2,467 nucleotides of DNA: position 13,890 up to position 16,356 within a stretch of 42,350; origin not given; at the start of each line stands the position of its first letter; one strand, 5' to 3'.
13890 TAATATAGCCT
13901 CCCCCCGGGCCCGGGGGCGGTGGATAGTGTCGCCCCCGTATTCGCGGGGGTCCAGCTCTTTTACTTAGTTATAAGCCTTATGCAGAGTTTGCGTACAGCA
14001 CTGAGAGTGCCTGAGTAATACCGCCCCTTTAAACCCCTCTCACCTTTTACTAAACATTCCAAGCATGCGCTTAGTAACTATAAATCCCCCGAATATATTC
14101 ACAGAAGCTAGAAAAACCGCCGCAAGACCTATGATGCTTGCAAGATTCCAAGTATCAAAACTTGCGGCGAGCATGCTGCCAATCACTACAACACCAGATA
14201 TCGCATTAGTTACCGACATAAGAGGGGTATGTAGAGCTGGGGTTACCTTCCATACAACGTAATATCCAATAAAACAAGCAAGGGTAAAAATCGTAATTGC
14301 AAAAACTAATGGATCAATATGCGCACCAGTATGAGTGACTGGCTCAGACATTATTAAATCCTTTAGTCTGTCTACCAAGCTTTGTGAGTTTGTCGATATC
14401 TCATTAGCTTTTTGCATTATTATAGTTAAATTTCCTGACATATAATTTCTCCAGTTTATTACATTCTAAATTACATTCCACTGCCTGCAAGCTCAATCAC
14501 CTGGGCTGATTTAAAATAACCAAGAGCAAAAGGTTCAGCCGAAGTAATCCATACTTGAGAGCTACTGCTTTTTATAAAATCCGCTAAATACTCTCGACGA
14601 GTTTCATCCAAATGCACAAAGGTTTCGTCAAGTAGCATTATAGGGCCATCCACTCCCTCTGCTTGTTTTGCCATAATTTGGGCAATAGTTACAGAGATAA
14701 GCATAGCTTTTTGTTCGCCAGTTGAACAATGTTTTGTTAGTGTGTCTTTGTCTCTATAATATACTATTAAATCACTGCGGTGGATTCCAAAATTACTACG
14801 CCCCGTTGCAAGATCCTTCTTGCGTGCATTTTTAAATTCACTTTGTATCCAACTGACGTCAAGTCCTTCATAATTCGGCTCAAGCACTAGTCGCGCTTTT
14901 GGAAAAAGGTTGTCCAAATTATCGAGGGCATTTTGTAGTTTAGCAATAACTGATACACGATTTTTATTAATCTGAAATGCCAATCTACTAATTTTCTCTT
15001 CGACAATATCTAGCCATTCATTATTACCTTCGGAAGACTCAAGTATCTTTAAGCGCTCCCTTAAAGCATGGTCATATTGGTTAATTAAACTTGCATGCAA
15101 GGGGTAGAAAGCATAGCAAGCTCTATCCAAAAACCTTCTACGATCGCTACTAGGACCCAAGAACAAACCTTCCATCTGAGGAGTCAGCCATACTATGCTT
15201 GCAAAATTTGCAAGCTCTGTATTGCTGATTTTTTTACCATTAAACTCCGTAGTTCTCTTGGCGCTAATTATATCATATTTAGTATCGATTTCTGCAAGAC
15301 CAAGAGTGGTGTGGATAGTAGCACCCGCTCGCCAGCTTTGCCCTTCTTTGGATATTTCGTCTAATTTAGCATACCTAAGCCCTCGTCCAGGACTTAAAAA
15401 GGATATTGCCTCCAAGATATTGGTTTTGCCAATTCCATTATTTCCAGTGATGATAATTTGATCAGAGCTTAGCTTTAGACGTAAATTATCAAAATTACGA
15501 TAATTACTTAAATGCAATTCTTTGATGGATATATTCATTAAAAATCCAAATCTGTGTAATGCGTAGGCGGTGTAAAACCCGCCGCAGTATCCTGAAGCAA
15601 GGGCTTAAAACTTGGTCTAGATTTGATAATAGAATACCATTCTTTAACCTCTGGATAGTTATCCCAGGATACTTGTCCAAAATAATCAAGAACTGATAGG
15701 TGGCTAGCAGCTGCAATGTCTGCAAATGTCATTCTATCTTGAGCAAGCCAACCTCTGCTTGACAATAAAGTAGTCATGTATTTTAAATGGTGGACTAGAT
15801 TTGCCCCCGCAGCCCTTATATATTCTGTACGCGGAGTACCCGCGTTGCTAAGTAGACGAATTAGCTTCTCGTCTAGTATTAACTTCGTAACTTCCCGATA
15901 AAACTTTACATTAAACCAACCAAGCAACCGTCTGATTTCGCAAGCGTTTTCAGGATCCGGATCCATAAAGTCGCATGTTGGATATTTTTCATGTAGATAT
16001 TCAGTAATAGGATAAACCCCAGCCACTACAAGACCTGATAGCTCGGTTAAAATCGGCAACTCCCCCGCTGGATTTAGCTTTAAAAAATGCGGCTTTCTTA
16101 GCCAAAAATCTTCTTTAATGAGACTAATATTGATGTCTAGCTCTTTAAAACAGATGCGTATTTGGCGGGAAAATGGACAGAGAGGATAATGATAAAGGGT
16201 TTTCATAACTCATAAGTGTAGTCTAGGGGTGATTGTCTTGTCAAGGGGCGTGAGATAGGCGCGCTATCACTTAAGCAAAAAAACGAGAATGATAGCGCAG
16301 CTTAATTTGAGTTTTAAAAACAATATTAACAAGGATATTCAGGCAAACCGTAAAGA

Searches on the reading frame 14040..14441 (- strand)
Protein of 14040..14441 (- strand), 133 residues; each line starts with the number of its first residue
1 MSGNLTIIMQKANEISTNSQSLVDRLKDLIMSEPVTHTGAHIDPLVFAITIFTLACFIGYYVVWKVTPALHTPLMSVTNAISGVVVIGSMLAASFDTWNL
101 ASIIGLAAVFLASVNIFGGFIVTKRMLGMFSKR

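Call 4: search_protein_families(library=pfam, proteins=[window:14040-14441:-], max_evalue=0.1)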
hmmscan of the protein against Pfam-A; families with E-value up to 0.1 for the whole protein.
window:14040-14441:- (133 aa): 2 families
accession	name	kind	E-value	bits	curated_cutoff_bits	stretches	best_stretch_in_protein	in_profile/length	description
PF12769.12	PNTB_4TM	-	1.1e-36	125.6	26.2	1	49-132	2-85/85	4TM region of pyridine nucleotide transhydrogenase, mitoch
PF11872.13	DUF3392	-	0.0044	17.6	31.3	1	44-91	48-96/105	Protein of unknown function (DUF3392)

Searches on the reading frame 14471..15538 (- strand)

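Call 4: search_protein_families(library=pfam, proteins=[window:14471-15538:-], max_evalue=0.1)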
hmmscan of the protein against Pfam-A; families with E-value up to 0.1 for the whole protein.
window:14471-15538:- (355 aa): 11 families
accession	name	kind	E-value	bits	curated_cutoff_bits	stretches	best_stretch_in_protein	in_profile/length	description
PF02463.25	SMC_N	-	1.3e-18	67.7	40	1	5-335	2-198/220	RecF/RecN/SMC N terminal domain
PF13175.12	AAA_15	-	1.5e-10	41.7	32.1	1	5-72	3-68/374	AAA ATPase domain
PF13476.12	AAA_23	-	7.3e-08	33.7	27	1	7-181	1-123/201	AAA domain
PF13555.12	AAA_29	-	3.4e-05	23.9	27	1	6-48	2-45/61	P-loop containing region of AAA domain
PF13304.12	AAA_21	-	4.2e-05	24.2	27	1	29-326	3-287/304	AAA domain, putative AbiEii toxin, Type IV TA system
PF13558.12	SbcC_Walker_B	-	0.0002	22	27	1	268-323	30-89/90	SbcC/RAD50-like, Walker B motif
PF00005.33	ABC_tran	-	0.00038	21.5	25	1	17-50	2-36/137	ABC transporter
PF13514.12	AAA_27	-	0.0024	17.9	22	1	5-48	3-49/206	AAA domain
PF20720.3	nSTAND3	-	0.011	15.9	27.2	1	27-69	19-61/155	Novel STAND NTPase 3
PF04163.17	Tht1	-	0.045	13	21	1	173-224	176-231/595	Tht1-like nuclear fusion protein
PF03193.22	RsgA_GTPase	-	0.097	12.9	30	0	7-46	88-127/174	RsgA GTPase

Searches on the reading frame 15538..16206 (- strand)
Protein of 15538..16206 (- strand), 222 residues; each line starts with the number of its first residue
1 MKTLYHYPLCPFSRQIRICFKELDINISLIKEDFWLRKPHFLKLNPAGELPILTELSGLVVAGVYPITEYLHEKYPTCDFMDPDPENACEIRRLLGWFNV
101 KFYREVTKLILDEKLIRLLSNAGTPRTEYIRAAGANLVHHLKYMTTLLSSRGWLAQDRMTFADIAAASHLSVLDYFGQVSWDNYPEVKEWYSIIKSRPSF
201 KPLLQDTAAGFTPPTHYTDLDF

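Call 17: search_protein_families(library=pfam, proteins=[window:15538-16206:-], max_evalue=0.001)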
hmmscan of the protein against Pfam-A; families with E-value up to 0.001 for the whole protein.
window:15538-16206:- (222 aa): 6 families
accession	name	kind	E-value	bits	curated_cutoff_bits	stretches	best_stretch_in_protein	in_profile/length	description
PF13417.12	GST_N_3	-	4.5e-11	43.3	22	1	4-76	1-72/75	Glutathione S-transferase, N-terminal domain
PF13409.12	GST_N_2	-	4.9e-09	37.1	25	1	10-73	2-69/70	Glutathione S-transferase, N-terminal domain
PF14497.11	GST_C_3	-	3e-08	34.2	21.6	1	137-202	31-99/104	Glutathione S-transferase, C-terminal domain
PF00043.30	GST_C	-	8e-08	32.9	20.7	1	140-198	34-93/93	Glutathione S-transferase, C-terminal domain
PF13410.11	GST_C_2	-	1.5e-05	25.5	24.9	1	130-191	4-67/69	Glutathione S-transferase, C-terminal domain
PF02798.26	GST_N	-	0.00041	21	20.9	0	3-71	4-74/76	Glutathione S-transferase, N-terminal domain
